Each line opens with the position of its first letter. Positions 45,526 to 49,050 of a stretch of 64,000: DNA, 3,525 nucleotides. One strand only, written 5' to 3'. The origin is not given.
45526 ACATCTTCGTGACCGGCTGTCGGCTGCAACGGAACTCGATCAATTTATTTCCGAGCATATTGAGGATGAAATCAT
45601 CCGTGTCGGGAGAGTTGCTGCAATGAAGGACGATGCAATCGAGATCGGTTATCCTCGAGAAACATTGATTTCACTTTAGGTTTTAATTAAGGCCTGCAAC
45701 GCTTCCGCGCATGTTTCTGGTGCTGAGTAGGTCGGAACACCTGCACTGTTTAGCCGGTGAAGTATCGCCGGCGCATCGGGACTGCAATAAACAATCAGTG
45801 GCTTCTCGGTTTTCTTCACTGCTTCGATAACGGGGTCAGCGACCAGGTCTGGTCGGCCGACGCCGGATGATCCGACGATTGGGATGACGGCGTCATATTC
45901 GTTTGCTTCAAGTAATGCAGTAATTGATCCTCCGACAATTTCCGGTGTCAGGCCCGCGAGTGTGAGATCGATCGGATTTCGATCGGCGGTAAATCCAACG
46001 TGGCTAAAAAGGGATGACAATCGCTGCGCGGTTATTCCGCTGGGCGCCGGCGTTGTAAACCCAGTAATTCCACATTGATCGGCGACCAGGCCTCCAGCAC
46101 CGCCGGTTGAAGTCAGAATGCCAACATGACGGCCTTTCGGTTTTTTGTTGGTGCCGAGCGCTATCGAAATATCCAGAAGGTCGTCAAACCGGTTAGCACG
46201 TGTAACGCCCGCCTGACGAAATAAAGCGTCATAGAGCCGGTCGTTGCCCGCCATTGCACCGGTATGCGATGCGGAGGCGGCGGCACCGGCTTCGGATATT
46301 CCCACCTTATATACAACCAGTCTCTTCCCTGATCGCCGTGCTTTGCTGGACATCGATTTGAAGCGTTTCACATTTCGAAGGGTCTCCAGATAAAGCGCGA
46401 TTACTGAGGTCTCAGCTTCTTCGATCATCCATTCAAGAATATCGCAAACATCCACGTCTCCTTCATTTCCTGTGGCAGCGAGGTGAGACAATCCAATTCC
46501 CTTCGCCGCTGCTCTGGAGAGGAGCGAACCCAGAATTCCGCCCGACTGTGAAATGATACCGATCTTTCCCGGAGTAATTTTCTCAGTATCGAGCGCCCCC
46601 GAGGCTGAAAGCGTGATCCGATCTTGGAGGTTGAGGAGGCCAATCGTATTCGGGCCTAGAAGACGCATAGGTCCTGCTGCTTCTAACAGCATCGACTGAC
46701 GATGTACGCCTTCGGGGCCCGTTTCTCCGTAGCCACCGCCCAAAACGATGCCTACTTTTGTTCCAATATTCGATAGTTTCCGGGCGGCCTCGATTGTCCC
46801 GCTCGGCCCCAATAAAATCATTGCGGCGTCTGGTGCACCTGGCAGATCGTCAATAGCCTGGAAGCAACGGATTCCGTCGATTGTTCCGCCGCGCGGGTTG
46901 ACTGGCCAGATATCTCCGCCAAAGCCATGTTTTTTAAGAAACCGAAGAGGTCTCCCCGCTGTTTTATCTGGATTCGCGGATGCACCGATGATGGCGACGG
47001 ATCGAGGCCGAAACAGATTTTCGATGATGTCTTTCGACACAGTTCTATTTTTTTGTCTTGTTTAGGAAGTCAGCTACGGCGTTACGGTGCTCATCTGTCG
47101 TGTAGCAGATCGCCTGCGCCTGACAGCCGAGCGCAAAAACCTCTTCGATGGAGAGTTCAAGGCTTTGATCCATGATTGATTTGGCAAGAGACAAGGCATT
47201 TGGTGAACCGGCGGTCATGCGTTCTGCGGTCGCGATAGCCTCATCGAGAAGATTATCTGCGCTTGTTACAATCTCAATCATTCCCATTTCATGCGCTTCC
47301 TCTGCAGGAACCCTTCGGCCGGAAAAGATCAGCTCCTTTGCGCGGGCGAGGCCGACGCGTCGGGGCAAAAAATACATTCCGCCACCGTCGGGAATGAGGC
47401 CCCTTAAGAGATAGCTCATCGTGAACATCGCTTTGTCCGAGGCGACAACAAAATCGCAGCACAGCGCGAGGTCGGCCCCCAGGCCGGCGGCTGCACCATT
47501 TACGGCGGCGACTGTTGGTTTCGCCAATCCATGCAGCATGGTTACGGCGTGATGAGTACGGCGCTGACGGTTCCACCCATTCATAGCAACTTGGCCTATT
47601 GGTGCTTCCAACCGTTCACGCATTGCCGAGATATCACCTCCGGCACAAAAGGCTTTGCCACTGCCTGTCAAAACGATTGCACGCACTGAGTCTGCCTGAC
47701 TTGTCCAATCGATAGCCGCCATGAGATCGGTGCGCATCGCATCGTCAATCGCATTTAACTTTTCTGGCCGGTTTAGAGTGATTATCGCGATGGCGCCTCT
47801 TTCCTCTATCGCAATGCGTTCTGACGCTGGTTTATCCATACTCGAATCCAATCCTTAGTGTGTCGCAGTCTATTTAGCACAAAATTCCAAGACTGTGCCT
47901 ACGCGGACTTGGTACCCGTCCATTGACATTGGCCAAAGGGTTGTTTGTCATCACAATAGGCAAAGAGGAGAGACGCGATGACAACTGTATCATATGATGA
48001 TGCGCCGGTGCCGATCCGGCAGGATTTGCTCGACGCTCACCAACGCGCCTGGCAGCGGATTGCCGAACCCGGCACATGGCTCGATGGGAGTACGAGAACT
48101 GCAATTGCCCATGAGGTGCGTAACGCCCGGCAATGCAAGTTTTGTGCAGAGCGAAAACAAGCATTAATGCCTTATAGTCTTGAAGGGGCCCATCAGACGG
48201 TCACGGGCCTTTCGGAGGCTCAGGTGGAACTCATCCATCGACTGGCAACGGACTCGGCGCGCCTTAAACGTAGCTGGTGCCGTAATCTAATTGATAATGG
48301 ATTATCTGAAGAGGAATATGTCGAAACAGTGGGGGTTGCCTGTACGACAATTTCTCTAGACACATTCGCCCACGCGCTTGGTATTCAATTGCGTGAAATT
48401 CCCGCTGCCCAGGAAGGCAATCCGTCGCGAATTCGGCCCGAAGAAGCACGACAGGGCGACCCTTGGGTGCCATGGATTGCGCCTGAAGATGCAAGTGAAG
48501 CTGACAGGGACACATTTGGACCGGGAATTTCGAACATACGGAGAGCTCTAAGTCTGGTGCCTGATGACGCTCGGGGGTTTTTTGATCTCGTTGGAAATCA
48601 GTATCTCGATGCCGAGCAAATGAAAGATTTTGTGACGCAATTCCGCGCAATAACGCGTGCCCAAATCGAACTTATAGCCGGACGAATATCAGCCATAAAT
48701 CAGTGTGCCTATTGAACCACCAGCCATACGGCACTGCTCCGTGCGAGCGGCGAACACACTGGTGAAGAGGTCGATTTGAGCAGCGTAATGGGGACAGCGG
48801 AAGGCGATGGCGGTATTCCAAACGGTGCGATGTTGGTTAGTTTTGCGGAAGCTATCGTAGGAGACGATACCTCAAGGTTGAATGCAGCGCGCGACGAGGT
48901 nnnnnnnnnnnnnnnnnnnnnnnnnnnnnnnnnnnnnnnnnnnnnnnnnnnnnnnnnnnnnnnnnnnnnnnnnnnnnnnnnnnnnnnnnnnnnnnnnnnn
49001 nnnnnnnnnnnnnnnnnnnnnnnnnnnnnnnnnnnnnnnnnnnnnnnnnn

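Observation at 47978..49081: AhpD-like peroxidase-family gene reads through an in-frame UGA at the second Cys of the CxxC motif, the signature of a CxxU selenoprotein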

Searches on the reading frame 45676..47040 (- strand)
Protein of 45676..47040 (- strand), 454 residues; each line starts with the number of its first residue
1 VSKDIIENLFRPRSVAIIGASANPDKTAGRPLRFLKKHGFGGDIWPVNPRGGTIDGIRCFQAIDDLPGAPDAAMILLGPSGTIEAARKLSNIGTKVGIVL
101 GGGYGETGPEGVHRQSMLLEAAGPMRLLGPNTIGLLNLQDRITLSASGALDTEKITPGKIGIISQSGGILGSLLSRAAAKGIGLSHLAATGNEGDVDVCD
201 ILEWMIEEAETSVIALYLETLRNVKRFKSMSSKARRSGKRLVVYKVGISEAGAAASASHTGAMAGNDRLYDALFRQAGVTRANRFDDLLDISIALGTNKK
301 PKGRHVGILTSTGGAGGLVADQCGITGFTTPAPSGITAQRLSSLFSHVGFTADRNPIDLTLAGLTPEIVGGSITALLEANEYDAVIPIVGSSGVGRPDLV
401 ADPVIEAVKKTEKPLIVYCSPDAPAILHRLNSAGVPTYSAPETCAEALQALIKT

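Call 44: search_protein_families(library=ncbifam, proteins=[window:45676-47040:-], max_evalue=0.00001)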
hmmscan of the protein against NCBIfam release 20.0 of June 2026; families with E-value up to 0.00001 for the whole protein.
window:45676-47040:- (454 aa): 5 families
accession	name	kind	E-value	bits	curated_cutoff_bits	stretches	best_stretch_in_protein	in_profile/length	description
TIGR02717.1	AcCoA-syn-alpha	equivalog_domain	6.5e-96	321.7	567.15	1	7-453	2-445/447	acetate--CoA ligase alpha subunit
NF045494.1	AcCoALig_Archglob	equivalog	2.6e-75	254.1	1200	1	3-452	215-660/665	acetate--CoA ligase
NF045493.1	HydDutCoALig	equivalog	2.1e-55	188.6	1300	1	9-453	6-448/698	4-hydroxybutyrate--CoA ligase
NF045492.1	HydPropCoALig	equivalog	4.7e-51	174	1300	1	5-451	247-693/700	3-hydroxypropionate--CoA ligase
NF004230.0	PRK05678.1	equivalog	7.3e-06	25.4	336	0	72-263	68-251/291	succinate--CoA ligase subunit alpha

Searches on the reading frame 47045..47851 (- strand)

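Call 44: search_protein_families(library=ncbifam, proteins=[window:47045-47851:-], max_evalue=0.00001)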
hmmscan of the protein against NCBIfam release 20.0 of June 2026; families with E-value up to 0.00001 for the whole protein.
window:47045-47851:- (268 aa): 73 families (the best 25 are shown)
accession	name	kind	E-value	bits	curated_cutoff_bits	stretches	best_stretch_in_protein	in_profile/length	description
NF006699.0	PRK09245.1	subfamily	6.9e-67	225.5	354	1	11-267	3-260/266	crotonase/enoyl-CoA hydratase family protein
NF051848.1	EnCoAHydtEchA19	equivalog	3.5e-57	193.9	400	1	13-266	2-251/258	enoyl-CoA hydratase EchA19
NF046063.1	oxepin_alt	equivalog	3.9e-56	190.4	300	1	14-267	3-252/254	oxepin-CoA hydrolase, alternative type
NF004857.0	PRK06210.1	equivalog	2.4e-54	184.6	341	1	10-265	7-267/275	enoyl-CoA hydratase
NF004475.0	PRK05809.1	subfamily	5.2e-54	183.4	394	1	12-267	5-254/260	short-chain-enoyl-CoA hydratase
NF005700.0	PRK07511.1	subfamily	8.6e-54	182.8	274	1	12-267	4-255/260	enoyl-CoA hydratase family protein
NF006109.0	PRK08260.1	subfamily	3.5e-53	180.8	320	1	11-266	4-271/296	enoyl-CoA hydratase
NF004635.0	PRK05981.1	equivalog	4.5e-53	180.5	351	1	11-266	4-259/266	enoyl-CoA hydratase/isomerase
NF005804.0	PRK07659.1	equivalog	2.4e-52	178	311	1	11-266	6-253/260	enoyl-CoA hydratase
TIGR02280.1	PaaB1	equivalog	3.2e-52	177.6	345.15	1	18-266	6-249/256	2-(1,2-epoxy-1,2-dihydrophenyl)acetyl-CoA isomerase PaaG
NF006107.0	PRK08258.1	equivalog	1.3e-48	165.6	330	1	10-267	16-271/277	enoyl-CoA hydratase family protein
NF005802.0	PRK07657.1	equivalog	5.3e-48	163.8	363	1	19-266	12-253/260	enoyl-CoA hydratase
NF004517.0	PRK05862.1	equivalog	7.5e-48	163.3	396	1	10-267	3-251/257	enoyl-CoA hydratase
NF004840.0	PRK06190.1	equivalog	1e-47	162.9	253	1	11-245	4-231/260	enoyl-CoA hydratase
NF006100.0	PRK08252.1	subfamily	1.1e-47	162.7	282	1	10-265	2-246/254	crotonase/enoyl-CoA hydratase family protein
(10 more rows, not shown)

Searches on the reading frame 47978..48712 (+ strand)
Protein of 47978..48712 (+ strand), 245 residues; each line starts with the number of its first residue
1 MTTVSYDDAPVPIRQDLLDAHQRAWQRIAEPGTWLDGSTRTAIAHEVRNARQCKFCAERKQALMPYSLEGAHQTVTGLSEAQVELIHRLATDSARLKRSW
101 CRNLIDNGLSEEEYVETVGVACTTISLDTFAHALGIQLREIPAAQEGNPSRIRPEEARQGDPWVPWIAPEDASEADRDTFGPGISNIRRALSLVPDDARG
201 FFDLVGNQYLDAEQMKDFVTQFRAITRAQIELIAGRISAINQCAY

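Call 4: search_protein_families(library=pfam, proteins=[window:47978-48712:+], max_evalue=1)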
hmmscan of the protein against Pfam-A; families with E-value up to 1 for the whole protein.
seq(245 aa): 1 family
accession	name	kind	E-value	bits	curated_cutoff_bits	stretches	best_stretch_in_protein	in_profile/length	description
PF02627.25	CMD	-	0.00028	21.3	23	1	224-245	19-40/84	Carboxymuconolactone decarboxylase family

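Call 17: find_related_loci(query=window:47978-48712:+, collection=viral_contigs, flank=3000)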
Query seq(245 aa) (245 aa) in viral_contigs; peptide patterns used: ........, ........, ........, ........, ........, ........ (x = any residue, [..] = any of these).
9 stretches matched a pattern, but none encodes a relative of the query by tblastn (E <= 1e-3).

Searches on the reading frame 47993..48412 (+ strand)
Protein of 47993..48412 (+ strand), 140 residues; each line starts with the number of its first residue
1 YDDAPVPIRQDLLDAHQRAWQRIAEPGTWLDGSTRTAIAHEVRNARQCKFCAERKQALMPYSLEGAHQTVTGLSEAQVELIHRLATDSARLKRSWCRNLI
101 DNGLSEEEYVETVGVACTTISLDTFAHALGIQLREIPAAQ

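Call 51: search_solved_structures(query=A4, max_evalue=10, show_alignments=2)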
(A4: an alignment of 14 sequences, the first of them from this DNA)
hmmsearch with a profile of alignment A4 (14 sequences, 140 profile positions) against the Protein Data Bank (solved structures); distinct sequences matched with E-value up to 10: 13.
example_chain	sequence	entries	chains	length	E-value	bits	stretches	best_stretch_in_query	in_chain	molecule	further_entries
7r9e_J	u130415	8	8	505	0.43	13.7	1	39-109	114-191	Chaperonin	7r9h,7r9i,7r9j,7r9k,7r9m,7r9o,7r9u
3izk_A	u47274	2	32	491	0.44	13.7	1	39-105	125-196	Chaperonin | Mm-cpn rls deltalid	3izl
7rak_U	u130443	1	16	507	0.44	13.7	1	39-109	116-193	Chaperonin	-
3izn_A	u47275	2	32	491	0.44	13.7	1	39-105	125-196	Chaperonin | Lidless Mm-cpn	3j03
3j02_A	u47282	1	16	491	0.44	13.7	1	39-105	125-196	Lidless D386A Mm-cpn variant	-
3izi_A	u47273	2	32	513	0.45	13.6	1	39-109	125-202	Chaperonin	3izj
3izh_A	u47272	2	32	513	0.45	13.6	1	39-109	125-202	Chaperonin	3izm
3iyf_A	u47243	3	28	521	0.5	13.5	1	39-105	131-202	Chaperonin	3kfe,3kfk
3j3x_A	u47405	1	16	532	0.52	13.4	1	39-109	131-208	Chaperonin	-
3rus_A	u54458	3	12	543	0.54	13.4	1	39-109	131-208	Chaperonin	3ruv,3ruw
3kfb_A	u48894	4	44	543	0.54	13.4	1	39-109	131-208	Chaperonin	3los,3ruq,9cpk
5w74_A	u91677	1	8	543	0.57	13.3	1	39-109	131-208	Chaperonin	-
2cry_A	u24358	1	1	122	1.7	11.7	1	83-126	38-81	Kin of IRRE-like protein 3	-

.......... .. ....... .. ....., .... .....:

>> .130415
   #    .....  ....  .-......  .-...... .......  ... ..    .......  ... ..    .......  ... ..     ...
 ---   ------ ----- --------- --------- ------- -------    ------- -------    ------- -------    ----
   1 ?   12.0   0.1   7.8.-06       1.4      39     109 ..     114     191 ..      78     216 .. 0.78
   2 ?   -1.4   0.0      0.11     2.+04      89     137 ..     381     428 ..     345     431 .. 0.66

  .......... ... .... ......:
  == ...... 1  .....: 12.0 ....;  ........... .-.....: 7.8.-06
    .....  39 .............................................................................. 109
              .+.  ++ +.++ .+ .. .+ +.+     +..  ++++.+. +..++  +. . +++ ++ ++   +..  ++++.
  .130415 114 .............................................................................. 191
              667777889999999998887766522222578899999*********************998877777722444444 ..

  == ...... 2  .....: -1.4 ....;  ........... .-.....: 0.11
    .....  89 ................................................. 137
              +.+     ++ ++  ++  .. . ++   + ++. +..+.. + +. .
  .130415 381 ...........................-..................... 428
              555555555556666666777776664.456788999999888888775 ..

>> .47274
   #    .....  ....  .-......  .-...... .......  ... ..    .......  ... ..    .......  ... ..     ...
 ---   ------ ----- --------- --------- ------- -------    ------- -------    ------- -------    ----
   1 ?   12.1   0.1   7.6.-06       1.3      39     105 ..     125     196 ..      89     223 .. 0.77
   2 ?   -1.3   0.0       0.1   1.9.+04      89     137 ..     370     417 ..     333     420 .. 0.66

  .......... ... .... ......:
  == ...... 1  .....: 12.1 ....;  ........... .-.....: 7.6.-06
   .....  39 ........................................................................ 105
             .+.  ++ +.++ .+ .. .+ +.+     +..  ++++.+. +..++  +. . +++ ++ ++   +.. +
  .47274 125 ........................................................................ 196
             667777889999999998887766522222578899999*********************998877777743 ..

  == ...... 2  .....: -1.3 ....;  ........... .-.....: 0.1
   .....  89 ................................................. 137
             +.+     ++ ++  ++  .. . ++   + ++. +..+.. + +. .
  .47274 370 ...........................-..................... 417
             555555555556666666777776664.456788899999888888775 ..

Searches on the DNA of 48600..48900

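Call 10: search_rna_families(source=window, start=48600, end=48900, threshold=evalue, max_evalue=10, show_alignments=3)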
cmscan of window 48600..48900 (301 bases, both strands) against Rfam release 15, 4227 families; matches with E-value up to 10: 0.
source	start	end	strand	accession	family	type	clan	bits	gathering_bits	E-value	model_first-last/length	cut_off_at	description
